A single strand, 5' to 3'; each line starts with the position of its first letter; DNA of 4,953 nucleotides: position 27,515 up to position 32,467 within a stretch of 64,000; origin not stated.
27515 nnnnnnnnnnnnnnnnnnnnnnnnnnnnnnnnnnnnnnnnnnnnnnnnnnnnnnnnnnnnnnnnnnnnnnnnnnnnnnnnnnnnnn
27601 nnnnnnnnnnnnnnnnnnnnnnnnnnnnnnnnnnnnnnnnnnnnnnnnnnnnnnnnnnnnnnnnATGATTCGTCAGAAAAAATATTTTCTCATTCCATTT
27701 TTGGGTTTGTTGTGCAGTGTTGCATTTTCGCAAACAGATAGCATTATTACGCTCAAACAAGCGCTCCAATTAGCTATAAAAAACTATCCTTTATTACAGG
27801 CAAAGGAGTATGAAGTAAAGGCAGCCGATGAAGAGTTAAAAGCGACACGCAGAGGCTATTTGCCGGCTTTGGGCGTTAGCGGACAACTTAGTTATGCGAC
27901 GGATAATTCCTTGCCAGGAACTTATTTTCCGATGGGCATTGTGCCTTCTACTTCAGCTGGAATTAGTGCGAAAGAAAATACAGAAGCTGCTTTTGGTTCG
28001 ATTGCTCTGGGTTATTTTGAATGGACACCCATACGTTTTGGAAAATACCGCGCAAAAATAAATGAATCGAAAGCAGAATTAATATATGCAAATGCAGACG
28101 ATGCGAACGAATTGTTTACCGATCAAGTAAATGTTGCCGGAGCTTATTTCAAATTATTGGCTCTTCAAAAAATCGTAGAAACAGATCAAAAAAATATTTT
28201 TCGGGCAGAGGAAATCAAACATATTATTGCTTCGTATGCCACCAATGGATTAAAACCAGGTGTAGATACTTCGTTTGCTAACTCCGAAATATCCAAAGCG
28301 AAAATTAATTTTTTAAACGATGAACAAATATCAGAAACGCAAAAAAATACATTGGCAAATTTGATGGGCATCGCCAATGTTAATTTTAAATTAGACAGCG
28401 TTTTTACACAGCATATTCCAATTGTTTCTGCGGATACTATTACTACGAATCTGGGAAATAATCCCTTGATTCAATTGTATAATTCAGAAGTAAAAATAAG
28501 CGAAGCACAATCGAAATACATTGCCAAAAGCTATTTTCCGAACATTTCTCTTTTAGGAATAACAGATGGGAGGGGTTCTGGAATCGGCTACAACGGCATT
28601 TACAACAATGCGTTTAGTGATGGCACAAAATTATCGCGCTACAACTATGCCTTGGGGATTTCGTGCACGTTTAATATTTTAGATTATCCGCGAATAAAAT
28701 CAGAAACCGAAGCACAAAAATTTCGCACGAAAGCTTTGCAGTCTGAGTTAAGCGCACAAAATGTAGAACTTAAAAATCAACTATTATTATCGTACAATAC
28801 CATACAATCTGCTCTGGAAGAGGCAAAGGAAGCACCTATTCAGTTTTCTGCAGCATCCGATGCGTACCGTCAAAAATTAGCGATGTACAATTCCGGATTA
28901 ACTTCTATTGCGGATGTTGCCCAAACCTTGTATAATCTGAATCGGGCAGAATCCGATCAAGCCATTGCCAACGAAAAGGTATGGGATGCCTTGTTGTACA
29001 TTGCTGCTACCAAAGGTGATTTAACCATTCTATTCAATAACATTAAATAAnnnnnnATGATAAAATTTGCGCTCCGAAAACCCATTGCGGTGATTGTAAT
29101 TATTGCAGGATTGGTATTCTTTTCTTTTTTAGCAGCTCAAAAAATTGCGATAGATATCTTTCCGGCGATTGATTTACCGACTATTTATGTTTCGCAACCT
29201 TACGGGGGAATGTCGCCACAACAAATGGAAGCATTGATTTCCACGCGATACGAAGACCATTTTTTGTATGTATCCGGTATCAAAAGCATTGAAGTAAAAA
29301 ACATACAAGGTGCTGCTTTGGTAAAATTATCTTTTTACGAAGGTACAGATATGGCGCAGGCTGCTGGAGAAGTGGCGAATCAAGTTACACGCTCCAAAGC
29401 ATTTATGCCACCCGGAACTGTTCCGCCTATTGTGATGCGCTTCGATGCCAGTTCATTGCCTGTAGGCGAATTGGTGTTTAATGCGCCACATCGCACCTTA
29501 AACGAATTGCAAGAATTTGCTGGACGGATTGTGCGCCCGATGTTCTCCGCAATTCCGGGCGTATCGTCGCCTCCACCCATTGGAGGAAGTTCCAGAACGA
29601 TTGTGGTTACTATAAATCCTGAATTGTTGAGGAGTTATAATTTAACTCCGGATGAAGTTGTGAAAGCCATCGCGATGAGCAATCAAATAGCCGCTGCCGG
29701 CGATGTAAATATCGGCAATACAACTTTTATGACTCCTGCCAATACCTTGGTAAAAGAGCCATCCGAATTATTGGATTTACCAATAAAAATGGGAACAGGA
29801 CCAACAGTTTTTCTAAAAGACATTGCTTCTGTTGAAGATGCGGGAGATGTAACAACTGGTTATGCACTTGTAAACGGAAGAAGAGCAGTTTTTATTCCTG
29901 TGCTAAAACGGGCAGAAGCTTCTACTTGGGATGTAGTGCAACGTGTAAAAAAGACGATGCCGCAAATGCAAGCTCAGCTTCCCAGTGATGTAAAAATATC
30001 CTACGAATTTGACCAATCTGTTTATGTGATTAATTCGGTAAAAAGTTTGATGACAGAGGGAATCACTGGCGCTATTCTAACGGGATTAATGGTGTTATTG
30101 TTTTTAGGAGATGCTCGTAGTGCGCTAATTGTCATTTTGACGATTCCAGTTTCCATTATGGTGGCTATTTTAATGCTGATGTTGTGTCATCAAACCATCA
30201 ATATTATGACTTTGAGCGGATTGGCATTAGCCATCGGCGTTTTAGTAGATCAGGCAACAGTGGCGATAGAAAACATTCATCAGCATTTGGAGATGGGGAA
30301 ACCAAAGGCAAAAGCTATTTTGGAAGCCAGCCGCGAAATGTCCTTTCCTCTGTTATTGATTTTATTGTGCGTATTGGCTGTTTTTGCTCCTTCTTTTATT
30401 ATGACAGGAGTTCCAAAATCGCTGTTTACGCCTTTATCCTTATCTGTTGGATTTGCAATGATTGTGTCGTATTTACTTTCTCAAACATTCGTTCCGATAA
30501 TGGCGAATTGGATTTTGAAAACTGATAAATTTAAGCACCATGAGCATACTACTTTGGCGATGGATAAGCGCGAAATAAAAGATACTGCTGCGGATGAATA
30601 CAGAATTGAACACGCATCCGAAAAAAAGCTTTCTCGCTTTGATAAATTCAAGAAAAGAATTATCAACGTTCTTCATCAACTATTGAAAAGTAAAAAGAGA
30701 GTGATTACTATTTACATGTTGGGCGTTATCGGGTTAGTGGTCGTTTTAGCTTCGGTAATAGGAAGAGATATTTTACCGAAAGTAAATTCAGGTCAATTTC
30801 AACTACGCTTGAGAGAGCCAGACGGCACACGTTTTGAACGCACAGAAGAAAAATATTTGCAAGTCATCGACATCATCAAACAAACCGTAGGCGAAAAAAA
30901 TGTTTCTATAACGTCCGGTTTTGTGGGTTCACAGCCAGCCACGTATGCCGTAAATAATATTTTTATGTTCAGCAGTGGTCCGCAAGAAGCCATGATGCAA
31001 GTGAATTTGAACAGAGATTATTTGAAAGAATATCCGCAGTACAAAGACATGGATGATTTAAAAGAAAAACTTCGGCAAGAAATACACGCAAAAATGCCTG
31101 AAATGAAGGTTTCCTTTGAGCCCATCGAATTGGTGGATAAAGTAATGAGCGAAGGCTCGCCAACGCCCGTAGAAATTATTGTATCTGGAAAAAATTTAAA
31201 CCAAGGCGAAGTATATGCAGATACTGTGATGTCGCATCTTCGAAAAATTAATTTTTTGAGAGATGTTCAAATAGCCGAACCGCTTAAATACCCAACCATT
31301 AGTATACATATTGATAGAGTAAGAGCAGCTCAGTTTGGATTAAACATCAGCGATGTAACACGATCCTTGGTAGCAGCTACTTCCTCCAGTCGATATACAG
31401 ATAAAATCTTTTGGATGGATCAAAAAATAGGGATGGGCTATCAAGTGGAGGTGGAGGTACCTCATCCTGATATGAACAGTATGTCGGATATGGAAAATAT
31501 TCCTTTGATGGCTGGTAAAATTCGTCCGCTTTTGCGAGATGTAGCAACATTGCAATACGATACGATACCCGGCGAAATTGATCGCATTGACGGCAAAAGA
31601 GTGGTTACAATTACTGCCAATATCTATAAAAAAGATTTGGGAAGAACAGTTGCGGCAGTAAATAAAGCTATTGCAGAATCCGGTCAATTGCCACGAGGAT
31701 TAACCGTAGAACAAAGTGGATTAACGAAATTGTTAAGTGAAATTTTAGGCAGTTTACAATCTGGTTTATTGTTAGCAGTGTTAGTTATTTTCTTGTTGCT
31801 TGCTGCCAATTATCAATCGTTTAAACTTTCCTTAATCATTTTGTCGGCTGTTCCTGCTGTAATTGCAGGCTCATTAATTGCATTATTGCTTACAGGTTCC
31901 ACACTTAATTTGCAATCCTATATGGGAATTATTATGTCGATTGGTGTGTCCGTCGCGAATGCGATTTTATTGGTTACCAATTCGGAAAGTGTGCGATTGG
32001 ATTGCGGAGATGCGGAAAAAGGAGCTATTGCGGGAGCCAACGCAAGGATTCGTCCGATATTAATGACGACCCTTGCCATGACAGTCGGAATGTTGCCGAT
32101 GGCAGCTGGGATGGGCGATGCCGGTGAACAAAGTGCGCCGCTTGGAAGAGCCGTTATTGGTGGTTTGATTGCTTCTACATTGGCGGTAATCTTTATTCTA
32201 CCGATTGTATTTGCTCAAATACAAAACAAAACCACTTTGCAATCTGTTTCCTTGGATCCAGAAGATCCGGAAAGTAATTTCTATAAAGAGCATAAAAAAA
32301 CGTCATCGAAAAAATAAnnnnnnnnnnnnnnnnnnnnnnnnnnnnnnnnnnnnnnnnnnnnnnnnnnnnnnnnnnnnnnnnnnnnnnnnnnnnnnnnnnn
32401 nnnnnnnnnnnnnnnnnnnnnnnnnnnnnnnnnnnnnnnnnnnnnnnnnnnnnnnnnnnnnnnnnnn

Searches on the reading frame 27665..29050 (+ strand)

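Call 80: search_protein_families(library=pfam, proteins=[window:27665-29050:+], max_evalue=0.00001)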
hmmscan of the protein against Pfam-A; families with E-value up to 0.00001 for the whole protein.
window:27665-29050:+ (461 aa): 1 family
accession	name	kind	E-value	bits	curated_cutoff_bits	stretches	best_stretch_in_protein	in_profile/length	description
PF02321.23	OEP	-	5.4e-36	124.6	22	2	30-235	1-187/187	Outer membrane efflux protein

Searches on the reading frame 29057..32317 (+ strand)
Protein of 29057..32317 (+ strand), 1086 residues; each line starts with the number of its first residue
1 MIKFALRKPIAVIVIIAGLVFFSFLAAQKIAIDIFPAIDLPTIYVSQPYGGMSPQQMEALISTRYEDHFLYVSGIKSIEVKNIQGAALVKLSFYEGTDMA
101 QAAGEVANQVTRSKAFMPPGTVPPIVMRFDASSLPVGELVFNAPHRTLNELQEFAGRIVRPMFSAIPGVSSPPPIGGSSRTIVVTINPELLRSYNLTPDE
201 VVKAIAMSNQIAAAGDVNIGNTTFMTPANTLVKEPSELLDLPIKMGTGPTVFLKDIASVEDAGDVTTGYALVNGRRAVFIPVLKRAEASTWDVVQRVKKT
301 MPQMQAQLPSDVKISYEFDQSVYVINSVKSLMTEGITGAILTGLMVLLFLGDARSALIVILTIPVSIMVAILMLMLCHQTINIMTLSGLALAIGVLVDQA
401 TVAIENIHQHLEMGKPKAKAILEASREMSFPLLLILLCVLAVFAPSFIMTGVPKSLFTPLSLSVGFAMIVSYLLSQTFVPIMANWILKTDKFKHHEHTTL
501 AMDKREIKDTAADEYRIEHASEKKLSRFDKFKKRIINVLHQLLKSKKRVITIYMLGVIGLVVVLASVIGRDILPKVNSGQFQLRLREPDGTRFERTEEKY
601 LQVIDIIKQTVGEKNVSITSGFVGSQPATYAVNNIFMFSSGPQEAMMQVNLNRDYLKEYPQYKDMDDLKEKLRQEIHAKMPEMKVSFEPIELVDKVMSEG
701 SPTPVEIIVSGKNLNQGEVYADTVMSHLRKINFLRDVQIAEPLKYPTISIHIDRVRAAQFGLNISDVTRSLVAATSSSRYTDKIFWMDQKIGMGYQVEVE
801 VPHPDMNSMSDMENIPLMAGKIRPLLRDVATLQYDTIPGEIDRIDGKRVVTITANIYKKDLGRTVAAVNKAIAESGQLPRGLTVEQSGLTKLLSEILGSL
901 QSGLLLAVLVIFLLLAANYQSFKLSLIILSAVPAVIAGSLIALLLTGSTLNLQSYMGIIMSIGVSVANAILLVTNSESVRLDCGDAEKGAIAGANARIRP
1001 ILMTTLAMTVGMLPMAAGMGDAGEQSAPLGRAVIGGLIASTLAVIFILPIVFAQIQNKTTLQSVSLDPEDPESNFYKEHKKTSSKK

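Call 80: search_protein_families(library=pfam, proteins=[window:29057-32317:+], max_evalue=0.00001)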
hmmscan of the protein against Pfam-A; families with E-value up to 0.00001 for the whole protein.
window:29057-32317:+ (1086 aa): 1 family
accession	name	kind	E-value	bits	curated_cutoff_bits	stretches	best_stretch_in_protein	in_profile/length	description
PF00873.25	ACR_tran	-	7.6e-197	656.7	28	1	1-1055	1-1020/1021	AcrB/AcrD/AcrF family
